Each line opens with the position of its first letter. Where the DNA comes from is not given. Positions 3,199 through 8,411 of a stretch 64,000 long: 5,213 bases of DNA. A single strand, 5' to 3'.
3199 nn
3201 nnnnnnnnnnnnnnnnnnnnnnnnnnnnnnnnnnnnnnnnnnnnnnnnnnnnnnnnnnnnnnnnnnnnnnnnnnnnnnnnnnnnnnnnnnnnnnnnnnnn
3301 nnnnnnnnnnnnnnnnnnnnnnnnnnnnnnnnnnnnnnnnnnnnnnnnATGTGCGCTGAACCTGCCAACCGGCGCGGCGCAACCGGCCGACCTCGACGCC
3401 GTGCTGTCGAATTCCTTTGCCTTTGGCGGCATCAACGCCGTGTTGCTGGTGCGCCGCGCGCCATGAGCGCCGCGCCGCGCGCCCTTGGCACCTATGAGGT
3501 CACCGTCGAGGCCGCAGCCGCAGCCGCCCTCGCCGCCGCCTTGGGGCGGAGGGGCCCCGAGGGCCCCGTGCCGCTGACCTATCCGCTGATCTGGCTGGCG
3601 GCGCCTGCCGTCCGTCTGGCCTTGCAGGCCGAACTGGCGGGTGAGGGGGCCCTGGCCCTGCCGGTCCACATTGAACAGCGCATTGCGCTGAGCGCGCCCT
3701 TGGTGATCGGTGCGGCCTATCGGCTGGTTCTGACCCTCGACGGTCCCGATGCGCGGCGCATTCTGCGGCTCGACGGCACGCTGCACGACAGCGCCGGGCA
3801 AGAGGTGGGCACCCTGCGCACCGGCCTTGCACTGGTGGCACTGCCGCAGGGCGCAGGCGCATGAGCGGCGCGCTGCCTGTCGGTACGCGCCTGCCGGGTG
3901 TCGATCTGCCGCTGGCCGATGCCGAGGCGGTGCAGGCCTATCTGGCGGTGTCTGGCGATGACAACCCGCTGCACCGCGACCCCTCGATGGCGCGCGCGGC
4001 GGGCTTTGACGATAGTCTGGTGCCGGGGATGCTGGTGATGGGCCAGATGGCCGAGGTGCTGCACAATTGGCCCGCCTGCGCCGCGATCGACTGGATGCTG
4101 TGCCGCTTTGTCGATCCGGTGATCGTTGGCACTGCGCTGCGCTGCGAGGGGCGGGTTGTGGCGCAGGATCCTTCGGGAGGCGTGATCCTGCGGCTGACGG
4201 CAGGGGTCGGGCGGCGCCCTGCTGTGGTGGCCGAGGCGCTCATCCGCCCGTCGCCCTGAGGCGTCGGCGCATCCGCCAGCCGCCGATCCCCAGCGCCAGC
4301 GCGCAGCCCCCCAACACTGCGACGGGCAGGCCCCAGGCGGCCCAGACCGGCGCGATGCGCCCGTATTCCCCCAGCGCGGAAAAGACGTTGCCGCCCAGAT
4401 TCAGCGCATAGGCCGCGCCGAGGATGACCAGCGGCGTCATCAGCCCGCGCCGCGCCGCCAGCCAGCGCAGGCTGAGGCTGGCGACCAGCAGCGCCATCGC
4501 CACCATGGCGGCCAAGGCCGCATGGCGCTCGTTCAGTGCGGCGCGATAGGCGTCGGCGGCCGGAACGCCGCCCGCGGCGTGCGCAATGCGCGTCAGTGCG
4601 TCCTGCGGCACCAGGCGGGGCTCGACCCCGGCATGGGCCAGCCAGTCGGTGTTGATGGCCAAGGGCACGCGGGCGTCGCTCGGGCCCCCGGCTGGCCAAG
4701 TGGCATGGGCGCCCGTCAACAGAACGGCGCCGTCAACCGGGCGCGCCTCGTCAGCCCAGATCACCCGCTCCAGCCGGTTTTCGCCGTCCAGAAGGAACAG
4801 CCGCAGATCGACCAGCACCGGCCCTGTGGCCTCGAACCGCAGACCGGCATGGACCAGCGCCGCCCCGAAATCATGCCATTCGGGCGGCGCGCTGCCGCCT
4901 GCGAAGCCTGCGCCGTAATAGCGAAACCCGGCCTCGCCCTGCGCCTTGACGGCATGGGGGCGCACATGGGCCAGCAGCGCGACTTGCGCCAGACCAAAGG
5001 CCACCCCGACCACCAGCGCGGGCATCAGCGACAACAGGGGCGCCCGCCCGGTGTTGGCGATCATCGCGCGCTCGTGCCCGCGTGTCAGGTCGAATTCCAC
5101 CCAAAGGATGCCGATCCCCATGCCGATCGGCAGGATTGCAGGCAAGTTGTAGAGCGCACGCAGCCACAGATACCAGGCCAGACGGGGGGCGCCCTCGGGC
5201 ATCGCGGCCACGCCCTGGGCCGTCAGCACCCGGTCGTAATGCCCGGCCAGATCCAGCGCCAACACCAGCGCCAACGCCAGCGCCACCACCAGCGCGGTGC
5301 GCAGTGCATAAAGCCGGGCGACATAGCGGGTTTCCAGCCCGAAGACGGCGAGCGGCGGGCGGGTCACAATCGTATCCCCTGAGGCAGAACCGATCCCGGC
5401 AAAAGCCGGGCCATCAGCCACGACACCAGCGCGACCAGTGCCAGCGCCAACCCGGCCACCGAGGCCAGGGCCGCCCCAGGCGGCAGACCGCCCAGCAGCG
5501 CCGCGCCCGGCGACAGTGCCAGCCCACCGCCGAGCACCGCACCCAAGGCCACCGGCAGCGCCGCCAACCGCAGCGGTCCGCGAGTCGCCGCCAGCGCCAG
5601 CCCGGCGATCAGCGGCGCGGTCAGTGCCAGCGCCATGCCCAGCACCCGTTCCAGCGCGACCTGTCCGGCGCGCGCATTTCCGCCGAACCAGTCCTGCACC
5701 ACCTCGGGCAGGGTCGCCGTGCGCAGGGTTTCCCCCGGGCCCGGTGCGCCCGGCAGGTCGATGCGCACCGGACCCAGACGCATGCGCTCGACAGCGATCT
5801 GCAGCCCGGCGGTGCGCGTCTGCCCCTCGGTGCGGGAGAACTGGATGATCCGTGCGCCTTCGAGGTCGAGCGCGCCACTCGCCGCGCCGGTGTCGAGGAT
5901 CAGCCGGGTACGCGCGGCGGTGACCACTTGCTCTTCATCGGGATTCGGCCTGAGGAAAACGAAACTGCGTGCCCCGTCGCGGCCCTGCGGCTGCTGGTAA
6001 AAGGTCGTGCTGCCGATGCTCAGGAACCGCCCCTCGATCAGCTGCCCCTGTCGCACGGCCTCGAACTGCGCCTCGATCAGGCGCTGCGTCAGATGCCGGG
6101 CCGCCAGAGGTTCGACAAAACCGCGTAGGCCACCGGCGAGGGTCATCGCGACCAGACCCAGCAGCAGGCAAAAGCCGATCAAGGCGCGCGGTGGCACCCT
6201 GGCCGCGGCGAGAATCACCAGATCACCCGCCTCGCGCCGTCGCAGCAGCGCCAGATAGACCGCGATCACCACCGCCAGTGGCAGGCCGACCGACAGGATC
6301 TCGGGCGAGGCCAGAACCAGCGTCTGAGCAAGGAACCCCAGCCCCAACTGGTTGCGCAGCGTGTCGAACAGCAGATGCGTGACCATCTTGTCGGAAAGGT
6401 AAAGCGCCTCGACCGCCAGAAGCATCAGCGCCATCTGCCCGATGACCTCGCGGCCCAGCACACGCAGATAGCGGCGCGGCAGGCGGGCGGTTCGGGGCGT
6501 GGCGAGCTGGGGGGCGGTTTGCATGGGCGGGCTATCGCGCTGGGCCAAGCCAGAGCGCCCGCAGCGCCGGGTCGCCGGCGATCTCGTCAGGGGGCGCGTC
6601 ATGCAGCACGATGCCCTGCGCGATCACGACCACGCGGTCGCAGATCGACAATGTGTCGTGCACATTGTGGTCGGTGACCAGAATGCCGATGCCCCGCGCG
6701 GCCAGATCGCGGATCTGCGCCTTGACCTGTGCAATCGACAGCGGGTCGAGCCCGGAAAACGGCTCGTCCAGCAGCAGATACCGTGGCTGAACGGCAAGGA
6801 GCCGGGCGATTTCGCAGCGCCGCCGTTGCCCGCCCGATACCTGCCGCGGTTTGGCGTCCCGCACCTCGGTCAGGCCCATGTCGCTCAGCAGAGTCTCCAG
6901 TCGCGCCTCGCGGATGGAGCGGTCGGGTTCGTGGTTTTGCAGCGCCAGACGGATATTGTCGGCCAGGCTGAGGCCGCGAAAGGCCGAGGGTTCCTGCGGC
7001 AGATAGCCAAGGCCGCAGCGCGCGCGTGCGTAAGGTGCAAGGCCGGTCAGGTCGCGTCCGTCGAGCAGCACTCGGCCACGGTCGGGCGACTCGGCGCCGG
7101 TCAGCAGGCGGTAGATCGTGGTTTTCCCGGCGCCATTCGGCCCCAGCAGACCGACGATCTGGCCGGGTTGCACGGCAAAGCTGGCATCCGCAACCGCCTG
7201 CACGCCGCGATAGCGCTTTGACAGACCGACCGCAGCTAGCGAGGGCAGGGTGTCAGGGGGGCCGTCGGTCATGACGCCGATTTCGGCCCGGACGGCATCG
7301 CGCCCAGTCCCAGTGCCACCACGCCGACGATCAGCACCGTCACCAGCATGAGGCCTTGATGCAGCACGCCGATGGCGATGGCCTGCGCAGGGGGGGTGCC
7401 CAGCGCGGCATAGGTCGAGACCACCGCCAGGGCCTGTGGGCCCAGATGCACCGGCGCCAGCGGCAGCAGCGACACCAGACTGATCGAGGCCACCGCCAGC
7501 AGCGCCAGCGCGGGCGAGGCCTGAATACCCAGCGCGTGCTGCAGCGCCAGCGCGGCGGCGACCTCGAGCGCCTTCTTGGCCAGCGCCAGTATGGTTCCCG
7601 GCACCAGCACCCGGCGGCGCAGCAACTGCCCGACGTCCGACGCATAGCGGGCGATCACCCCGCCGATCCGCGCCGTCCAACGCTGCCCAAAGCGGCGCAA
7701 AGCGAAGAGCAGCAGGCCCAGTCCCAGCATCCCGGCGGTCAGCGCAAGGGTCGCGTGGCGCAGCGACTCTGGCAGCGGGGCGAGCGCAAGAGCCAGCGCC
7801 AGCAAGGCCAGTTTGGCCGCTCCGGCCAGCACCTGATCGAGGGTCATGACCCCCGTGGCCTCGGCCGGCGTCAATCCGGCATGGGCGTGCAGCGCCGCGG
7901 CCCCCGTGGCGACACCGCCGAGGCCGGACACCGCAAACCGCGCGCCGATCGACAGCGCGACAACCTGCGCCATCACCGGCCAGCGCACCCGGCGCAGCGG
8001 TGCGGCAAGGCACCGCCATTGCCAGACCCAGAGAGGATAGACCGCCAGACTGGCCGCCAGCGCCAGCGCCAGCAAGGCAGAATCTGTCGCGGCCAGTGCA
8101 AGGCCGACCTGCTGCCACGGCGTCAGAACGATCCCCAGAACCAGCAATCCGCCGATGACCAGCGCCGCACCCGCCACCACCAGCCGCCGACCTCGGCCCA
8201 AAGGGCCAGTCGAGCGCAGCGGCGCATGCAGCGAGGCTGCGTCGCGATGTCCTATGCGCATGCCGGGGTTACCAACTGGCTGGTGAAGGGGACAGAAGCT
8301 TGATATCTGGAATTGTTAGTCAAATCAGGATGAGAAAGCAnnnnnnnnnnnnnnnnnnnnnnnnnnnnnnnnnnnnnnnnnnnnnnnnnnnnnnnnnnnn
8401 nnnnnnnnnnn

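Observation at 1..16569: Candidate complete glycosyl-inositol-phosphoceramide (fungal/plant GIPC-like) biosynthesis and export system in a Rhodobacterales bacterium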

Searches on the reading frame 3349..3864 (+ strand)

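Call 5: search_protein_families(library=pfam, proteins=[window:3349-3864:+], max_evalue=0.01)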
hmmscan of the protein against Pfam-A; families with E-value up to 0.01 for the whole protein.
window:3349-3864:+ (171 aa): 0 families

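Call 7: search_protein_families(library=ncbifam, proteins=[window:3349-3864:+], max_evalue=0.001)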
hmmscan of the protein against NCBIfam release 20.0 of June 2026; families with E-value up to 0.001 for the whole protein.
window:3349-3864:+ (171 aa): 1 family
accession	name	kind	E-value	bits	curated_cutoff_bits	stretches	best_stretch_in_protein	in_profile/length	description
NF040621.1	Dietz_HadA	exception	0.00025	21.4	200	1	51-160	18-126/132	(3R)-hydroxyacyl-ACP dehydratase subunit HadA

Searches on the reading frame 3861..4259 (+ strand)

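Call 5: search_protein_families(library=pfam, proteins=[window:3861-4259:+], max_evalue=0.01)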
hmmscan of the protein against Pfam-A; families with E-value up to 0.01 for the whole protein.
window:3861-4259:+ (132 aa): 2 families
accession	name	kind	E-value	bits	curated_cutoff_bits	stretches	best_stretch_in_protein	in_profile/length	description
PF01575.25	MaoC_dehydratas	-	6.5e-15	55.3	27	1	22-102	21-104/123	MaoC like domain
PF13452.11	FAS1_DH_region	-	3.7e-05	24.3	22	1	20-61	15-56/132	FAS1-like, dehydratase domain region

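Call 40: search_protein_families(library=ncbifam, proteins=[window:3861-4259:+], max_evalue=0.001)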
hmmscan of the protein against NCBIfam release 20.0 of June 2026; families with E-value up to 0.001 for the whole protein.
window:3861-4259:+ (132 aa): 3 families
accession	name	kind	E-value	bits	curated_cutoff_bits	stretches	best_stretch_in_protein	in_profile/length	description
NF040620.1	fused_HadA_HadB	exception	3.9e-13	49.6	350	1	5-105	199-303/329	fused (3R)-hydroxyacyl-ACP dehydratase subunits HadA/HadB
NF010246.0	PRK13693.1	equivalog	1.9e-11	44.1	203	1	6-115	10-125/142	(3R)-hydroxyacyl-ACP dehydratase subunit HadB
NF006045.0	PRK08190.1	subfamily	0.00016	20.6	282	1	22-110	29-119/467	bifunctional enoyl-CoA hydratase/phosphate acetyltransferase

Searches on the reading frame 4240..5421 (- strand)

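Call 5: search_protein_families(library=pfam, proteins=[window:4240-5421:-], max_evalue=0.01)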
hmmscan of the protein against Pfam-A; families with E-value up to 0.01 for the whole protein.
window:4240-5421:- (393 aa): 1 family
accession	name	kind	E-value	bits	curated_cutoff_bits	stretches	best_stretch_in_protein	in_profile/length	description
PF03739.19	LptF_LptG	-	8.4e-17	61.7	27.9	1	32-374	1-348/353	Lipopolysaccharide export system permease LptF/LptG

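Call 40: search_protein_families(library=ncbifam, proteins=[window:4240-5421:-], max_evalue=0.001)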
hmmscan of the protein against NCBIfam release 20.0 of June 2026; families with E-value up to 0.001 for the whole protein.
window:4240-5421:- (393 aa): 2 families
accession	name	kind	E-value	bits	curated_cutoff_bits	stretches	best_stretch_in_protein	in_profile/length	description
TIGR04408.1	LptG_lptG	equivalog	8e-19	67.5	240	1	31-374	3-345/351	LPS export ABC transporter permease LptG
TIGR04407.1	LptF_YjgP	equivalog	2.5e-05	23.2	230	1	290-375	259-343/347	LPS export ABC transporter permease LptF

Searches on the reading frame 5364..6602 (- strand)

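Call 5: search_protein_families(library=pfam, proteins=[window:5364-6602:-], max_evalue=0.01)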
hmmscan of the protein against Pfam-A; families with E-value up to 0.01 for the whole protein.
window:5364-6602:- (412 aa): 1 family
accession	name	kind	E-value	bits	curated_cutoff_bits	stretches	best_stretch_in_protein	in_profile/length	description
PF03739.19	LptF_LptG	-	1.3e-16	61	27.9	1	47-391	1-348/353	Lipopolysaccharide export system permease LptF/LptG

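Call 40: search_protein_families(library=ncbifam, proteins=[window:5364-6602:-], max_evalue=0.001)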
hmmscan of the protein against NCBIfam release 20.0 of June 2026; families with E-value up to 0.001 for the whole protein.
window:5364-6602:- (412 aa): 2 families
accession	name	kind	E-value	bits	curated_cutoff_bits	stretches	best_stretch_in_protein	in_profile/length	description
TIGR04407.1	LptF_YjgP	equivalog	8.8e-18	64.1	230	1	46-264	3-223/347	LPS export ABC transporter permease LptF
TIGR04408.1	LptG_lptG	equivalog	2.5e-06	26.3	240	1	49-361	6-311/351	LPS export ABC transporter permease LptG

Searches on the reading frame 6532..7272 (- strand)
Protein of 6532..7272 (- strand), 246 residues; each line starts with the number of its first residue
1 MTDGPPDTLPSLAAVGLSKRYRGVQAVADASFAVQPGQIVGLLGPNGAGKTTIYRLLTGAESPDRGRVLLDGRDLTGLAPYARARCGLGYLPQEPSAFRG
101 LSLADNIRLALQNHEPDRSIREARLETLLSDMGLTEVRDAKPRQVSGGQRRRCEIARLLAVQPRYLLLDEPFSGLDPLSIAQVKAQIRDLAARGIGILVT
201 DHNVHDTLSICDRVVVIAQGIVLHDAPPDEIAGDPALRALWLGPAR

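Call 40: search_protein_families(library=ncbifam, proteins=[window:6532-7272:-], max_evalue=0.001)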
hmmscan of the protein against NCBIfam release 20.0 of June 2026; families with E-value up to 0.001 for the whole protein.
window:6532-7272:- (246 aa): 186 families (the best 25 are shown)
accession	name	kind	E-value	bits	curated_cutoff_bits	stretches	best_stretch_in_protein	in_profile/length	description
TIGR04406.1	LPS_export_lptB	equivalog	9.6e-80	267.3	240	1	12-243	2-234/239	LPS export ABC transporter ATP-binding protein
NF008144.0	PRK10895.1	equivalog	1.4e-63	214.6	381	1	11-243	3-236/241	LPS export ABC transporter ATP-binding protein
TIGR01188.1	drrA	subfamily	2.2e-48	165.1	312.45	1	19-230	1-210/302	daunorubicin resistance ABC transporter, ATP-binding protein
TIGR03265.1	PhnT2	equivalog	6.9e-47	160.4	457.7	1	14-236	7-227/353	putative 2-aminoethylphosphonate ABC transporter ATP-binding protein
TIGR00968.1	3a0106s01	subfamily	5.9e-46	156.9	342.75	1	17-237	6-224/237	sulfate ABC transporter ATP-binding protein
TIGR03864.1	PQQ_ABC_ATP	hypoth_equivalog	2.2e-42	145.1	302.25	1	12-234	2-222/236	ABC transporter, ATP-binding subunit, PQQ-dependent alcohol dehydrogenase system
TIGR03410.1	urea_trans_UrtE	equivalog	6.7e-42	143.5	285.8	1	16-231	5-219/230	urea ABC transporter ATP-binding subunit UrtE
TIGR03375.1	type_I_sec_LssB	subfamily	1.4e-39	136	693.1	1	24-231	480-688/696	type I secretion system permease/ATPase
NF006987.0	PRK09452.1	equivalog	6.1e-39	133.8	482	1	15-236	21-240/378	spermidine/putrescine ABC transporter ATP-binding protein PotA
NF008449.1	PRK11300.1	equivalog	2.9e-38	131.6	362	1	12-243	6-253/255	high-affinity branched-chain amino acid ABC transporter ATP-binding protein LivG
TIGR02857.1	CydD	equivalog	3e-38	132.1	435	1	11-216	321-528/529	thiol reductant ABC exporter subunit CydD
NF010068.0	PRK13548.1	equivalog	7.1e-38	130.2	261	1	12-241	6-240/261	heme ABC transporter ATP-binding protein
TIGR03411.1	urea_trans_UrtD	equivalog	7.4e-38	130.6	304.1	1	12-243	3-241/242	urea ABC transporter ATP-binding protein UrtD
TIGR01187.1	potA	subfamily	1.2e-37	129.7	355.6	1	42-236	1-193/325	polyamine ABC transporter ATP-binding protein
NF040933.2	ABC_arch_GlcV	equivalog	1.4e-37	129.4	450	1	19-236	14-234/357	glucose ABC transporter ATP-binding protein GlcV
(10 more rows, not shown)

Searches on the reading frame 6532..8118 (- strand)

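Call 5: search_protein_families(library=pfam, proteins=[window:6532-8118:-], max_evalue=0.01)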
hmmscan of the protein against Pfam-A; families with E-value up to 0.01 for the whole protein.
window:6532-8118:- (528 aa): 2 families
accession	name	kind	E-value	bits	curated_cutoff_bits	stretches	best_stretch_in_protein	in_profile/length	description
PF00005.33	ABC_tran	-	1.2e-33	117.1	25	1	311-454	3-136/137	ABC transporter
PF13304.12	AAA_21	-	6.7e-07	30.1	27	0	321-341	1-21/304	AAA domain, putative AbiEii toxin, Type IV TA system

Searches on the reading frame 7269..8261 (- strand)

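Call 6: search_protein_families(library=pfam, proteins=[window:7269-8261:-], max_evalue=0.01)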
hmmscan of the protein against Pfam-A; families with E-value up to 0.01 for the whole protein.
window:7269-8261:- (330 aa): 1 family
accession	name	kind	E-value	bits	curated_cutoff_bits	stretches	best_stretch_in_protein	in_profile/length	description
PF03706.18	LPG_synthase_TM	-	4.6e-18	66.2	33.4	1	35-313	2-302/302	Lysylphosphatidylglycerol synthase TM region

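Call 7: search_protein_families(library=ncbifam, proteins=[window:7269-8261:-], max_evalue=0.001)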
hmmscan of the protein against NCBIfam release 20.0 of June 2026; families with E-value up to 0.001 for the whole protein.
window:7269-8261:- (330 aa): 1 family
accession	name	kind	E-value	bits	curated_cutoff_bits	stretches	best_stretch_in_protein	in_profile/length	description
TIGR00374.1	TIGR00374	subfamily_domain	2.1e-06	27.4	43.2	1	44-315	12-308/323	flippase-like domain-containing protein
